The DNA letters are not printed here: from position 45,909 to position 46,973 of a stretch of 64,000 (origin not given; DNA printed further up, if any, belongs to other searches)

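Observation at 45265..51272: Seven-gene operon downstream of ftsK: LolA, TusA-like, DUF116-like Cys-rich membrane protein, THUMP-less ThiI-like PP-loop ATPase, small acidic protein, orphan TldD, and a fused Memo-AMMECR1 protein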

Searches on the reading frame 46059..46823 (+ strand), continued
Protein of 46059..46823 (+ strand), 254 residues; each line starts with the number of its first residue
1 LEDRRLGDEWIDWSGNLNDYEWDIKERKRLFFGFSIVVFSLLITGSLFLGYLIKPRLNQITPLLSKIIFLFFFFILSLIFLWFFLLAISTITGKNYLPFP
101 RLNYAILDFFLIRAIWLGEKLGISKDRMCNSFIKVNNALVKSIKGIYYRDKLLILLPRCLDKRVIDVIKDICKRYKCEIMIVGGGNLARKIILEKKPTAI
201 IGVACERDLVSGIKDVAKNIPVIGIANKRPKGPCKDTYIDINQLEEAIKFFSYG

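Call 55: predict_structure(alignment_id=A3)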
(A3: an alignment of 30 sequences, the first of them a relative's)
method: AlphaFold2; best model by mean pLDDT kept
length: 254 residues; sequences in the alignment: 30
mean_pLDDT: 88.7   pTM: 0.84
mean pLDDT of the five models: 88.7, 81.6, 81.4, 81.1, 80.6
residues with pLDDT >= 90: 199; 70-90: 22; 50-70: 25; < 50: 8
segments of 3 or more residues with pLDDT < 50: 1-5, 21-23
pLDDT, mean of each block of 10 residues (from residue 1): 49 55 67 96 97 96 96 96 95 90 91 96 92 94 74 95 96 95 94 96 95 93 93 85 95 79
secondary structure, 60 per line:
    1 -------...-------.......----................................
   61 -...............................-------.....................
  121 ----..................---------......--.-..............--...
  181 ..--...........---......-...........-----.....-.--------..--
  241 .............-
elements in order: H18-24 H29-60 H62-92 H100-120 H125-142 E152-157 H162-175 E178-182 H185-195 E199-204 H206-216 E222-226 H241-253
